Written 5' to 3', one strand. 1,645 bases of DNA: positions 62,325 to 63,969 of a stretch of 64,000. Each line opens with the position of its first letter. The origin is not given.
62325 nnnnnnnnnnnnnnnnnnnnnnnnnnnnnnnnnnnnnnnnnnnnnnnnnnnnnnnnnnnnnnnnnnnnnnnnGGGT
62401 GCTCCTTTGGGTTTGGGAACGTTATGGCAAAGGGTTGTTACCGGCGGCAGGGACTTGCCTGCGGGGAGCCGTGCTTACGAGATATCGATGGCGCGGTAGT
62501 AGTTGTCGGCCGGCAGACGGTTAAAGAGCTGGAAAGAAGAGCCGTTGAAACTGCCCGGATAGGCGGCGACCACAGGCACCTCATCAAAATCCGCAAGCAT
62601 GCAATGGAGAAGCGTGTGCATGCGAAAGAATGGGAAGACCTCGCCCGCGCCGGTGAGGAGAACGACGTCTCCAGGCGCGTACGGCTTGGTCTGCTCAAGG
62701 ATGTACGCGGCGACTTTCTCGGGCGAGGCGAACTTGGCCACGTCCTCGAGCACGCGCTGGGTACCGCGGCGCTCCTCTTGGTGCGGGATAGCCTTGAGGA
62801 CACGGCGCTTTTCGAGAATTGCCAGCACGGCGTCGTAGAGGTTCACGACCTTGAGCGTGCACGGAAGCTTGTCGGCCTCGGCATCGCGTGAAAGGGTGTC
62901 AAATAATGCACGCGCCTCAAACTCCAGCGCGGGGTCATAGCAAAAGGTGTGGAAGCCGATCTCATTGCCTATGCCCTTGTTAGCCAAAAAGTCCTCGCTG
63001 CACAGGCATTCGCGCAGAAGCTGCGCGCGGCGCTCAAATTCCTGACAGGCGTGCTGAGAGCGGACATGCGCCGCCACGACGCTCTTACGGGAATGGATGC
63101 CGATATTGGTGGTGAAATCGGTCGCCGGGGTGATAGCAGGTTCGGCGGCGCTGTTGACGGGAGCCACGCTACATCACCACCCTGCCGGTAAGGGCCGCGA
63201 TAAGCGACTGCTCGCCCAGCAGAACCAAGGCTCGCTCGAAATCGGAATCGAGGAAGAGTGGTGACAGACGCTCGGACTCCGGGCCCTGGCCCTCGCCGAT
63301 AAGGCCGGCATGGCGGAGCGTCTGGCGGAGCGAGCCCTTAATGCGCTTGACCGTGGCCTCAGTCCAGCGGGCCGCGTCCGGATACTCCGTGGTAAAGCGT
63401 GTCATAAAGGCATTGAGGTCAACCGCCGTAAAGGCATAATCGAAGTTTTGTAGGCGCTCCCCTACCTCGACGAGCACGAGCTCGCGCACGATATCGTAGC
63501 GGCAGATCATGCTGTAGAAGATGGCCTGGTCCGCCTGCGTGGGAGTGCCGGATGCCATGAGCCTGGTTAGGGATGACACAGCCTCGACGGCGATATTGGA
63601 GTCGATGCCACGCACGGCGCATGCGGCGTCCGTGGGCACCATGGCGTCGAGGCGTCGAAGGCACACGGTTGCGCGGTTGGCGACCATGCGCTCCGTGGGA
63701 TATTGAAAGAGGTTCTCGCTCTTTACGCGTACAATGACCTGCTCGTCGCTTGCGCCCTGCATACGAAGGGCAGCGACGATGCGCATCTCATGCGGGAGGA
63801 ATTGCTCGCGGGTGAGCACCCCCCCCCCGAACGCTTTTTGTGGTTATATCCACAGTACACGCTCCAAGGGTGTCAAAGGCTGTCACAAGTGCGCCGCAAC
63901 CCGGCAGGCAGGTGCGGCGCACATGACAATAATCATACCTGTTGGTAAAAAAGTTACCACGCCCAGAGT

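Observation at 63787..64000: G10 homopolymer at the brxA start plus duplicated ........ promoter-like boxes: candidate phase-variable BREX switch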

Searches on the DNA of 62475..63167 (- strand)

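Call 42: search_rna_families(source=L002, start=1650, end=2450, threshold=evalue, max_evalue=1)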
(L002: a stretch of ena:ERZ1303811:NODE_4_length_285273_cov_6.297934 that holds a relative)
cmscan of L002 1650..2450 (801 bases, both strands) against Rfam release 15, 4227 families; matches with E-value up to 1: 0.
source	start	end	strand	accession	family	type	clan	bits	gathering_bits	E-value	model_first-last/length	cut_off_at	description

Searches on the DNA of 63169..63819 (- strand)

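Call 41: search_rna_families(sources=[L136], threshold=evalue, max_evalue=1)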
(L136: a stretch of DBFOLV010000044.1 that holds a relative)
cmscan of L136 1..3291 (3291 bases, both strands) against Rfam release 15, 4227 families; matches with E-value up to 1: 0.
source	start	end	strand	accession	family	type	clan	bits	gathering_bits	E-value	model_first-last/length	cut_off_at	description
